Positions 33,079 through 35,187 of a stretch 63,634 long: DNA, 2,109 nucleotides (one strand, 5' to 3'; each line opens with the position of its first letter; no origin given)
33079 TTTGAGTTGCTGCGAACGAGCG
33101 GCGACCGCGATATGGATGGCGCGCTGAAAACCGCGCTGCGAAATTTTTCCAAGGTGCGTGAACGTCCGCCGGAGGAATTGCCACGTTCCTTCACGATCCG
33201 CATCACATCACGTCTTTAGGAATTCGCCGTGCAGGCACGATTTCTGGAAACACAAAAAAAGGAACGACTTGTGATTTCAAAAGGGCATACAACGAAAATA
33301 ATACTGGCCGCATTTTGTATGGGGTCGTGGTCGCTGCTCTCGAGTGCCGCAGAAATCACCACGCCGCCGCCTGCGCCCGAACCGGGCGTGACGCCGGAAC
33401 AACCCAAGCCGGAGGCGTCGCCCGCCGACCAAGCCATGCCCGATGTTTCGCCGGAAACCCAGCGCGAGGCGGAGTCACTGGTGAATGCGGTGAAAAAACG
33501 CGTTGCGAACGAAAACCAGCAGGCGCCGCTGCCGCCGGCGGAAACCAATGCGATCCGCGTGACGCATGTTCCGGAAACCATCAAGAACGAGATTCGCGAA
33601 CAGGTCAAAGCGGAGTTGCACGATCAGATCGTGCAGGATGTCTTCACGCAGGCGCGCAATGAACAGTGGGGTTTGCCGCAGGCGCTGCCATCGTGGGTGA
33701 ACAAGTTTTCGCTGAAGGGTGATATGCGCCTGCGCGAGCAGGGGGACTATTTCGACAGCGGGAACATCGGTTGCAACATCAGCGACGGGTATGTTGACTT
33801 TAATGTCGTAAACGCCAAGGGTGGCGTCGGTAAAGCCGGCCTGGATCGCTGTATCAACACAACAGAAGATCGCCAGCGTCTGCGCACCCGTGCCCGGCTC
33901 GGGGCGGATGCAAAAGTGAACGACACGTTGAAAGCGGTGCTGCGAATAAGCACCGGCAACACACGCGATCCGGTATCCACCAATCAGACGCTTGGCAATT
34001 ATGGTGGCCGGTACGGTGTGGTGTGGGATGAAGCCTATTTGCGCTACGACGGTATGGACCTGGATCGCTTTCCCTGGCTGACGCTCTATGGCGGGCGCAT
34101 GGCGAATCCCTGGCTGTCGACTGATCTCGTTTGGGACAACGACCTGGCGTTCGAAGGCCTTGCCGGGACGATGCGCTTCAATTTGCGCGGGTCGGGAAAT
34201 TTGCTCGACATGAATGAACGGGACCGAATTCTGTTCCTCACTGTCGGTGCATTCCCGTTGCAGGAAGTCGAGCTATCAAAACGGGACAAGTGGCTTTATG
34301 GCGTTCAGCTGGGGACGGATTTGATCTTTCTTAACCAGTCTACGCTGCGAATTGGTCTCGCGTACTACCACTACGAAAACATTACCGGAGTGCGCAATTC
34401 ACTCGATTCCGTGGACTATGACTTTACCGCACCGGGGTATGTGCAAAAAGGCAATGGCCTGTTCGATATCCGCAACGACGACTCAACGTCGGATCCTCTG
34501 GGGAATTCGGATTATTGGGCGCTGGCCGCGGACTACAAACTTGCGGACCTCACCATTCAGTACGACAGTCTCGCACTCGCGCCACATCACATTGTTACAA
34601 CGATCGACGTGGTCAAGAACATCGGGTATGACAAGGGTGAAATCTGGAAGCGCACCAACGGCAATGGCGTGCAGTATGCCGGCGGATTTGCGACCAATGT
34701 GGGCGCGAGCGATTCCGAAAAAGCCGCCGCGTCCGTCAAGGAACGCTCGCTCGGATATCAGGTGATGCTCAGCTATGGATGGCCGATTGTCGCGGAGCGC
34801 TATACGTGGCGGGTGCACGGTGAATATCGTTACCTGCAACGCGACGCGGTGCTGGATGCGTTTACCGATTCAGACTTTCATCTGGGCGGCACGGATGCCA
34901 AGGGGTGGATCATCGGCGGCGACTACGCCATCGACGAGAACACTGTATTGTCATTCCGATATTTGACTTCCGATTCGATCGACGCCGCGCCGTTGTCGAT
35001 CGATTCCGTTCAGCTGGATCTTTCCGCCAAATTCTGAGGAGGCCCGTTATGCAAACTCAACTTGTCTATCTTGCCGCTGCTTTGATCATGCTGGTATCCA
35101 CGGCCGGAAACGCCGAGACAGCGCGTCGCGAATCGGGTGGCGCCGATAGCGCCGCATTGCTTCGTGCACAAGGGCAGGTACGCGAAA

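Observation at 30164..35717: TonB-type motor with a LamG/DUF2341-decorated ExbB, a dedicated 602-aa porin and a coiled-coil protein, but no TonB-dependent receptor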

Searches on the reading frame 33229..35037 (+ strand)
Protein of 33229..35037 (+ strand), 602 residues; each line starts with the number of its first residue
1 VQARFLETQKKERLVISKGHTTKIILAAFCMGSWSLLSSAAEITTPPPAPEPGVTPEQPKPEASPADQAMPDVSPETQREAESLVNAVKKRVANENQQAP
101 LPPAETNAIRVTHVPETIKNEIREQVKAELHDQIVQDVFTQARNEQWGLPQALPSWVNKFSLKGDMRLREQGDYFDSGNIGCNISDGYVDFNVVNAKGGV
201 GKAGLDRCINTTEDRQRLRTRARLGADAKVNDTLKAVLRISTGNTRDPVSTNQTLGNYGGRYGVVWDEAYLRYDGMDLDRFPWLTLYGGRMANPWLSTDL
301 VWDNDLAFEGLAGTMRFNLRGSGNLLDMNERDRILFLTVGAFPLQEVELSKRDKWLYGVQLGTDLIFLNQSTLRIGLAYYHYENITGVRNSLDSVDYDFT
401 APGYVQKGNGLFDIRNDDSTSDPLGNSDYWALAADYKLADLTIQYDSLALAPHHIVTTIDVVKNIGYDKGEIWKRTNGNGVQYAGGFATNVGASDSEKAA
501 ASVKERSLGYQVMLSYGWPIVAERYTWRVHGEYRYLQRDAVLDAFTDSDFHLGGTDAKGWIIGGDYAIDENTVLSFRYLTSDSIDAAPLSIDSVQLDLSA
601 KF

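Call 5: search_protein_families(library=pfam, proteins=[window:33229-35037:+], max_evalue=0.01)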
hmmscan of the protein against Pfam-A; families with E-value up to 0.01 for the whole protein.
window:33229-35037:+ (602 aa): 1 family
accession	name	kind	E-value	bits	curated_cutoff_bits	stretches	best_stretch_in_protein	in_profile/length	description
PF16930.11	Porin_5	-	1e-156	523.1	22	1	83-602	39-535/535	Putative porin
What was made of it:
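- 33229..35037 (+): Porin_5 outer-membrane barrel of 16-18 strands. It has an N-terminal Pro-rich and helical periplasmic extension and a conserved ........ motif (residues 108-116, DNA 33553-33576). An invariant arginine ladder lines the lumen: R167, R169, R215-R223 and R239. Pfam at E=1e-156 (call 5).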

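Call 6: search_protein_families(library=ncbifam, proteins=[window:33229-35037:+], max_evalue=0.01)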
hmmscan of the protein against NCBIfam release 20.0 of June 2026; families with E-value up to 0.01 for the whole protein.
window:33229-35037:+ (602 aa): 0 families

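Call 13: find_homologous_proteins(query=window:33229-35037:+, max_evalue=1e-10)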
Query window:33229-35037:+ (602 aa): 1402 proteins with E <= 1e-10 among 8000 candidates; the best 120 are listed.
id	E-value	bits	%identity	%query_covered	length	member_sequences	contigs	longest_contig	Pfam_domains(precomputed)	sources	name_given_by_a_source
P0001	0.0e+0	1389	100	100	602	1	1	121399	PF16930.12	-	-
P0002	2.6e-202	692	57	94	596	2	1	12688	PF16930.12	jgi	jgi:hypothetical protein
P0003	1.4e-196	673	53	98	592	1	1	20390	PF16930.12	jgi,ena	-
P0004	1.7e-192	659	55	92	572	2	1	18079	PF16930.12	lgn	-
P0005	7.2e-188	644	54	94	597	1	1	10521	PF16930.12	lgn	-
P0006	5.7e-182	624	54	91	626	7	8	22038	PF16930.12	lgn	-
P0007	2.4e-180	619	53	91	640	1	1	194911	PF16930.12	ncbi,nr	ncbi:MAG: putative porin [Gammaproteobacteria bacterium]|nr:putative porin [Gammaproteobacteria bact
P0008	1.4e-179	616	52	96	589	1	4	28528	PF16930.12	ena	-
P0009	1.2e-177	610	54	89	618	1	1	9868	PF16930.12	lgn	-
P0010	1.4e-177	610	52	93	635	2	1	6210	PF16930.12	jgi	-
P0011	1.4e-177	610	53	89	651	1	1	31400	PF16930.12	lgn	-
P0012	2.2e-177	609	52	91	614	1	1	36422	PF16930.12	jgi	-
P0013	5.8e-175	601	52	95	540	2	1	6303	PF16930.12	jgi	jgi:hypothetical protein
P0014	1.2e-173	597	56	84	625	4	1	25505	PF16930.12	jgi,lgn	-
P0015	1.3e-173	597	52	90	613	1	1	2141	PF16930.12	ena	-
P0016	3.5e-173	595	54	84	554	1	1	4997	PF16930.12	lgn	-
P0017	3.0e-172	592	51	95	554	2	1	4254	PF16930.12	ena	-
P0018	9.2e-170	584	54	82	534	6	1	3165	PF16930.12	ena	-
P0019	7.1e-168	578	52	88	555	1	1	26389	PF16930.12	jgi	jgi:hypothetical protein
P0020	1.0e-167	577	52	92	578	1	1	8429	PF16930.12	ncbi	-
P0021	1.2e-167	577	54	88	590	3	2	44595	PF16930.12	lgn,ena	-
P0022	2.3e-166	573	49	92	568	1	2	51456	PF16930.12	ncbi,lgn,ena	-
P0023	1.1e-163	564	52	87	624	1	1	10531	PF16930.12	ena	-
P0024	6.4e-163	561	49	95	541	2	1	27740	PF16930.12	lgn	-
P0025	1.4e-162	560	52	87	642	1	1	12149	PF16930.12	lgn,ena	-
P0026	3.1e-162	559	52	84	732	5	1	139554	PF16930.12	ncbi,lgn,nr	ncbi:putative porin [Halochromatium glycolicum]|nr:putative porin [Halochromatium glycolicum]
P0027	3.6e-162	559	54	82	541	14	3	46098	PF16930.12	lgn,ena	-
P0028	9.0e-162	558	52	89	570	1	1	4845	PF16930.12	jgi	jgi:hypothetical protein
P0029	1.0e-161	558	52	82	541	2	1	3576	PF16930.12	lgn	-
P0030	1.9e-161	557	48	95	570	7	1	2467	PF16930.12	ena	-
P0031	2.0e-161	557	53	82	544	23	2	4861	PF16930.12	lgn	-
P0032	6.2e-161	555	50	87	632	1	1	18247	PF16930.12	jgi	-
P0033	9.2e-161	554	49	92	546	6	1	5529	PF16930.12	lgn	-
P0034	1.6e-160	554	53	82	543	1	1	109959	PF16930.12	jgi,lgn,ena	-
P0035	4.0e-160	552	45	96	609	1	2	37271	PF16930.12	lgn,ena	-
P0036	4.1e-160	552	53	82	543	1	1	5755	PF16930.12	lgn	-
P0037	4.6e-160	552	52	83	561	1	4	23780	PF16930.12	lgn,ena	-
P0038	5.9e-160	552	53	82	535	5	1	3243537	PF16930.12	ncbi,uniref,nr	ncbi:hypothetical protein PG2T_13980 [Immundisolibacter cernigliae]|uniref:Outer membrane receptor f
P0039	8.4e-160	551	50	87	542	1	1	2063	PF16930.12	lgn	-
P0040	3.7e-159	549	52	87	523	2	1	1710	PF16930.12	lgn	-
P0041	4.6e-159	549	53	82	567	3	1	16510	PF16930.12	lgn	-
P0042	5.3e-159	549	50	92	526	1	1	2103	PF16930.12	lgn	-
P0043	6.5e-159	548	48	87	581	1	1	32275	PF16930.12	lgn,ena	-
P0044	1.4e-158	547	51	83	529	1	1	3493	PF16930.12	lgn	-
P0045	4.6e-158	545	50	87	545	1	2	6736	PF16930.12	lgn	-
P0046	4.9e-158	545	52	81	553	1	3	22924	PF16930.12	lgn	-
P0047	5.8e-158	545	47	96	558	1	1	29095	PF16930.12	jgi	-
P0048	2.1e-157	543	47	96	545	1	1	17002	PF16930.12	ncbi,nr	ncbi:MAG: putative porin [Gammaproteobacteria bacterium]|nr:putative porin [Gammaproteobacteria bact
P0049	2.4e-157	543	53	83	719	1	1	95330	PF16930.12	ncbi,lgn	-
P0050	2.7e-157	543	52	82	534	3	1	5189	PF16930.12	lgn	-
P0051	5.1e-157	542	51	83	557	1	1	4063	PF16930.12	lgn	-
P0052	8.8e-157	541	47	94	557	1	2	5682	PF16930.12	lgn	-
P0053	1.3e-156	541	52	82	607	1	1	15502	PF16930.12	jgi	jgi:hypothetical protein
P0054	1.5e-156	540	49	87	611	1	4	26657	PF16930.12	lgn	-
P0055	2.5e-156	540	51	87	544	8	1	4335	PF16930.12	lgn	-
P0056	3.0e-156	539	51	83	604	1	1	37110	PF16930.12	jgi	jgi:hypothetical protein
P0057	6.2e-156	538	52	83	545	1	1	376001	PF16930.12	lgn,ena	-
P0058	8.1e-156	538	48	87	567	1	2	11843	PF16930.12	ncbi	ncbi:MAG: putative porin [Gammaproteobacteria bacterium]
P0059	2.0e-155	537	47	96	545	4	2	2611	PF16930.12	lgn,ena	-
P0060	2.0e-155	537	48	93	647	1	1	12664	PF16930.12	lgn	-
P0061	2.9e-155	536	51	82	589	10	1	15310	PF16930.12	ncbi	ncbi:MAG: putative porin [Gammaproteobacteria bacterium]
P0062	3.8e-155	536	53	82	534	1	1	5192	PF16930.12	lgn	-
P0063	2.5e-154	533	51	86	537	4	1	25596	PF16930.12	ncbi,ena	ncbi:MAG: putative porin [Pseudomonadota bacterium]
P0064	3.7e-154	533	50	84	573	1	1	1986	PF16930.12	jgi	jgi:hypothetical protein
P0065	5.3e-154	532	51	83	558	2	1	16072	PF16930.12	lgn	-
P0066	8.6e-154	531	52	82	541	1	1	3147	PF16930.12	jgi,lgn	jgi:hypothetical protein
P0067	8.9e-154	531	48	92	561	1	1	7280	PF16930.12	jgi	jgi:hypothetical protein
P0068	1.5e-153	531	49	87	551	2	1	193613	PF16930.12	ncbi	-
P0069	1.6e-153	530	50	88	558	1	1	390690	PF16930.12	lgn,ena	-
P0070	1.7e-153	530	50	84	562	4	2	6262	PF16930.12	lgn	-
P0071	4.9e-153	529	52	82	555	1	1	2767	PF16930.12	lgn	-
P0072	5.5e-153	529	48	89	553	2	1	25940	PF16930.12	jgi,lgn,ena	-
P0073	9.1e-153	528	51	82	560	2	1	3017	PF16930.12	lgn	-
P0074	9.6e-153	528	48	87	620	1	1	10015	PF16930.12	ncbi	-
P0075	1.8e-152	527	51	82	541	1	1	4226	PF16930.12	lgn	-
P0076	2.3e-152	527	48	87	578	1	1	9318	PF16930.12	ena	-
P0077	2.6e-152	526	51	82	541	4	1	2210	PF16930.12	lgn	-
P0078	4.4e-152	526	49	87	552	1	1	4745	PF16930.12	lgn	-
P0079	1.2e-151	524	46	94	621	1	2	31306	PF16930.12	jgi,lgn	jgi:hypothetical protein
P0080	1.3e-151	524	51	82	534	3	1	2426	PF16930.12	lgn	-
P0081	3.7e-151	523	52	82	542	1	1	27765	PF16930.12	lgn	-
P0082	3.7e-151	523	50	87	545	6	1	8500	PF16930.12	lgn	-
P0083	4.2e-151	522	52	82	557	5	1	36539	PF16930.12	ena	-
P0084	4.4e-151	522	45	94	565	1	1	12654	PF16930.12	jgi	jgi:hypothetical protein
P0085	6.4e-151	522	50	84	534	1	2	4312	PF16930.12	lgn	-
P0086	1.2e-150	521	46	97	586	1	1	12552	PF16930.12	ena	-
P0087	4.4e-150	519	50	82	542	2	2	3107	PF16930.12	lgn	-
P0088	5.4e-150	519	48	89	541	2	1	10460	PF16930.12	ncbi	-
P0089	6.2e-150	519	50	87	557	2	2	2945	PF16930.12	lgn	-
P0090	2.1e-149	517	59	68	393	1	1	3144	PF16930.12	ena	-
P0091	3.3e-149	516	51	82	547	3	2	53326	PF16930.12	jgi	-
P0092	4.2e-149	516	47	87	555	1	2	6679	PF16930.12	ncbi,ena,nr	ncbi:MAG TPA: hypothetical protein ENI62_10530 [Gammaproteobacteria bacterium]|nr:hypothetical prote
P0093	7.1e-149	515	51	84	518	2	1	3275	PF16930.12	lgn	-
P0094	1.0e-148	515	50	83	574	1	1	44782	PF16930.12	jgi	jgi:hypothetical protein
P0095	1.2e-148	514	46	89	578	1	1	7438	PF16930.12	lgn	-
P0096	1.5e-148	514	46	92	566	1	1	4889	PF16930.12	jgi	jgi:hypothetical protein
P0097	2.1e-148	514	48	87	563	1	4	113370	PF16930.12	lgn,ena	-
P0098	3.8e-148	513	52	83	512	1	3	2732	PF16930.12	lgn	-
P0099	4.8e-148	512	50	82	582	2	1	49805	PF16930.12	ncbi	-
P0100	4.9e-148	512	48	87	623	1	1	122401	PF16930.12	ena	-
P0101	7.6e-148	512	49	87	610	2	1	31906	PF16930.12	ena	-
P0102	1.8e-147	510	48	87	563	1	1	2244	PF16930.12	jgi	jgi:hypothetical protein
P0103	2.2e-147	510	49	86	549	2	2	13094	PF16930.12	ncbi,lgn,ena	-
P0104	2.4e-147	510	51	86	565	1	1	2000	PF16930.12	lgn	-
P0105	8.9e-147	508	46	87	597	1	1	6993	PF16930.12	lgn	-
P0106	9.8e-147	508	48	82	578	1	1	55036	PF16930.12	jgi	-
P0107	1.5e-146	507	44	93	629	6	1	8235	PF16930.12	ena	-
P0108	2.0e-146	507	51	82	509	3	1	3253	PF16930.12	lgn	-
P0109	2.1e-146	507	48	82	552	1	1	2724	PF16930.12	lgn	-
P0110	6.2e-146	505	50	83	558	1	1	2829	PF16930.12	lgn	-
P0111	1.3e-145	504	47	87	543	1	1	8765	PF16930.12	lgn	-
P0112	1.9e-145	504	42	99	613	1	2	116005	PF16930.12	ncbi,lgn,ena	-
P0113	2.2e-145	504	44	97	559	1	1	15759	PF16930.12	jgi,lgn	jgi:hypothetical protein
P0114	2.2e-145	504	48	87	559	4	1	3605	PF16930.12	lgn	-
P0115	4.7e-145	502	46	87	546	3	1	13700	PF16930.12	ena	-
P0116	5.1e-145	502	48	86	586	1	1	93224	PF16930.12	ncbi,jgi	-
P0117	6.1e-145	502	48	87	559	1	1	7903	PF16930.12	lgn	-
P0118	2.3e-144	500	46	89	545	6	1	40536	PF16930.12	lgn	-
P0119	3.0e-144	500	44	94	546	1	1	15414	PF16930.12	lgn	-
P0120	9.9e-144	498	48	87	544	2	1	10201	PF16930.12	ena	-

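Call 15: find_related_loci(query=A1, collection=genome_contigs, flank=10000)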
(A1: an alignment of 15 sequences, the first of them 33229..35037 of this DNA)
Query A1 (602 aa) in genome_contigs; peptide patterns used: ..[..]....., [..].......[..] (x = any residue, [..] = any of these).
599 stretches matched a pattern (row limit reached: there are more); 566 encode a relative of the query (tblastn E <= 1e-3); the best 80 are kept; 80 distinct loci.
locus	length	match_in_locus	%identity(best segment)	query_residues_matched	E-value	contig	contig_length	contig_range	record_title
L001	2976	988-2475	55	73-602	0e+0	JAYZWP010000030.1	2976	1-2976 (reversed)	MAG: Pseudomonadota bacterium isolate XB_MAG567 DB_MAG567_0030, whole genome shotgun sequence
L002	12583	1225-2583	52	109-602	4e-160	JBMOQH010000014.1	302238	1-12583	MAG: Pseudomonadota bacterium isolate Betzabe_MAG149 MAG149_14, whole genome shotgun sequence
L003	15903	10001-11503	49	78-602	3e-158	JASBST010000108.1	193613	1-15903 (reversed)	MAG: Thiogranum sp. isolate BWSM_146 k141_962935, whole genome shotgun sequence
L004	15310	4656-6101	51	109-602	2e-155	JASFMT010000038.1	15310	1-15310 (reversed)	MAG: Gammaproteobacteria bacterium isolate D0817S02metaG_Bin_335 D0817S02metaG_FD_scaffold_508_c1, whole genome shotgun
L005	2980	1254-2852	45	41-602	9e-164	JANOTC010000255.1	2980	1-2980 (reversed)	MAG: Gammaproteobacteria bacterium isolate VAR_39_metabat_35 VAR_39_k141_1603351, whole genome shotgun sequence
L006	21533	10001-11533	47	66-602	1e-154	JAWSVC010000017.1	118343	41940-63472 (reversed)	MAG: Gammaproteobacteria bacterium isolate PJM12_PHB_gam2 A6P3HBJ1_contig_66, whole genome shotgun sequence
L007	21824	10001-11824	42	8-602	2e-154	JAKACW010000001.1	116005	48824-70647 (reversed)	MAG: Proteobacteria bacterium isolate WH4.bin33 NODE_74_length_116005_cov_1.555904, whole genome shotgun sequence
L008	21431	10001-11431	52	109-602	6e-154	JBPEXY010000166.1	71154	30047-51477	MAG: Immundisolibacteraceae bacterium isolate MAG36 MAG36_MAG36_166, whole genome shotgun sequence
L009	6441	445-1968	47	77-602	7e-155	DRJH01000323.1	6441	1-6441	MAG TPA_asm: Gammaproteobacteria bacterium isolate HyVt-412 HyVt-412_k95_51625, whole genome shotgun sequence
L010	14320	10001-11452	51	87-602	5e-154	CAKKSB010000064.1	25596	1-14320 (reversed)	Gammaproteobacteria bacterium isolate Hainich-H32-bin066-1 genome assembly, contig: H32-bin066_1_Hain_PNK108_H32_02um_92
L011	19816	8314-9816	49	78-602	3e-152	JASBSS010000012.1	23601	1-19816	MAG: Thiogranum sp. isolate BWSM_145 k141_565073, whole genome shotgun sequence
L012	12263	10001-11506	47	77-602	3e-151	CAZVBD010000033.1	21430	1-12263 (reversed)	MAG TPA_asm: uncultured Thiohalobacter sp. isolate SRP128015_co1_470 genome assembly, contig: NODE_3257_length_21430_cov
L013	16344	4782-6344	48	93-602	1e-150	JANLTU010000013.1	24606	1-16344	MAG: Gammaproteobacteria bacterium isolate OTE_25_metabat_136 OTE_25_k141_3483512, whole genome shotgun sequence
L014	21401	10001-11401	48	103-602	4e-150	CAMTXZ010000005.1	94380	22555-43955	MAG: uncultured Chromatiaceae bacterium isolate G02_MAG_00001 genome assembly, contig: G02_MAG_00001_000000000076, whole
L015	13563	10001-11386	52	109-602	3e-149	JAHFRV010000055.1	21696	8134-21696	MAG: Gammaproteobacteria bacterium isolate nzgw582 NODE_686_length_21697_cov_4.459863, whole genome shotgun sequence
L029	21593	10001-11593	41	66-602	4e-134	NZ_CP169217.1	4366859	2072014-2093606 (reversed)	Methylomicrobium lacus strain 22M6SE5-12 chromosome, complete genome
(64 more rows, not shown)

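Call 24: search_solved_structures(query=window:33229-35037:+, max_evalue=1)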
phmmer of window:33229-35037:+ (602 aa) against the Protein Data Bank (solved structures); distinct sequences matched with E-value up to 1: 1.
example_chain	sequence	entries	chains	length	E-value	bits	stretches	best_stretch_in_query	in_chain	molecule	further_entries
3zyq_A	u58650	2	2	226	0.45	12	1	77-159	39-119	HEPATOCYTE GROWTH FACTOR-REGULATED TYROSINE KINASE SUBSTRATE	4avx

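Call 32: search_protein_families(library=pfam, alignment_id=A3, max_evalue=0.00001)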
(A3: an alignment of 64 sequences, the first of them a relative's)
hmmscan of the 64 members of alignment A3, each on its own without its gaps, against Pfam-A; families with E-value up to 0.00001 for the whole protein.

A. member 1, L004:12257-14068:+ (603 aa): 2 families
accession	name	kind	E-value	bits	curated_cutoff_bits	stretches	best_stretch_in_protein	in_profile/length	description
PF13807.11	GNVR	-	3.2e-08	33.8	27.7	1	441-523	3-81/82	G-rich domain on putative tyrosine kinase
PF02706.20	Wzz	-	2.1e-06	28.4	25.5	1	22-77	6-62/91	Chain length determinant protein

B. families by the number of members that match (of 64 scanned): 111 families (the first 25 are shown)
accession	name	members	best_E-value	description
PF14559.12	TPR_19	12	5.7e-81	Tetratricopeptide repeat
PF13432.12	TPR_16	12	2.8e-62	Tetratricopeptide repeat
PF07719.23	TPR_2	12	3.3e-59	Tetratricopeptide repeat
PF13428.12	TPR_14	12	3.2e-58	Tetratricopeptide repeat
PF13431.12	TPR_17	12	1.6e-46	Tetratricopeptide repeat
PF13181.12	TPR_8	12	7.8e-45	Tetratricopeptide repeat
PF00515.34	TPR_1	12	1.1e-39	Tetratricopeptide repeat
PF13174.12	TPR_6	12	1.3e-35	Tetratricopeptide repeat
PF23914.1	TPR_CcmH_CycH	12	5.7e-35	Cytochrome c-type biogenesis protein H TPR domain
PF12895.13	ANAPC3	12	1.1e-33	Anaphase-promoting complex, cyclosome, subunit 3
PF13424.12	TPR_12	12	2e-33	Tetratricopeptide repeat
PF13414.12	TPR_11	12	1.7e-32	TPR repeat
PF13371.12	TPR_9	12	9.6e-29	Tetratricopeptide repeat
PF24575.1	TPR_Slam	12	7.2e-23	Surface lipoprotein assembly modifier, N-terminal TPR repeats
PF25064.1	ARM_TT21_5th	12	2.7e-21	TT21 fifth ARM repeats domain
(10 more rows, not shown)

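Call 33: predict_structure(alignment_id=A2)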
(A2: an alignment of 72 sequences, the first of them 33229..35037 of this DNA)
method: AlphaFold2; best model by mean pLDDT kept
length: 602 residues; sequences in the alignment: 72
mean_pLDDT: 78.7   pTM: 0.73
mean pLDDT of the five models: 78.7, 78.0, 77.7, 76.2, 76.2
residues with pLDDT >= 90: 253; 70-90: 187; 50-70: 86; < 50: 76
segments of 3 or more residues with pLDDT < 50: 1-3, 11-17, 31-71, 103-105, 248-260
pLDDT, mean of each block of 10 residues (from residue 1): 48 46 61 31 28 31 41 72 86 69 51 74 75 74 60 71 93 90 73 88 84 86 93 94 60 37 81 92 95 92 85 94 58 94 80 92 95 98 93 89 79 85 76 96 96 96 97 90 73 82 92 96 97 94 60 79 97 96 89 95 93
secondary structure, 60 per line:
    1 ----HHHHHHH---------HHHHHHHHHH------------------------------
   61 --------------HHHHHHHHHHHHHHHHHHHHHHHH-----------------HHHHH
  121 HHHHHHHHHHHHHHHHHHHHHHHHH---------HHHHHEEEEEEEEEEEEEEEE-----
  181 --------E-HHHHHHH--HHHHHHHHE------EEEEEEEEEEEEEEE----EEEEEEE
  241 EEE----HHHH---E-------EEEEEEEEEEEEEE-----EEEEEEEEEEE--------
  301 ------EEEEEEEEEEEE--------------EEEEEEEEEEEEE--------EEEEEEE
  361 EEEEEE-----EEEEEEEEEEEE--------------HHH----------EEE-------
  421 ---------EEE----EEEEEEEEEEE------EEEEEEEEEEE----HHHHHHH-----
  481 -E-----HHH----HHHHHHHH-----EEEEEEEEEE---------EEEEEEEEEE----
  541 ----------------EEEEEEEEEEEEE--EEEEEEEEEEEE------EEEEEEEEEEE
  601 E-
elements in order: H5-11 H21-30 H75-98 H116-145 H155-159 E160-175 H191-197 H200-207 E215-229 E234-243 H248-251 E263-276 E282-292 E307-318 E333-345 E354-366 E372-383 E411-413 E430-432 E437-447 E454-464 H469-475 H495-502 E508-517 E527-536 E557-569 E572-583 E590-601
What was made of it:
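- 33229..35037 (+): AF2 model (call 33).
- On Porin_5 (PF16930): The AF2 model shows a 16-18-strand barrel (call 33).
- Checked: It is preceded by a signal peptide, a Pro-rich low-complexity stretch and two helices (call 33).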
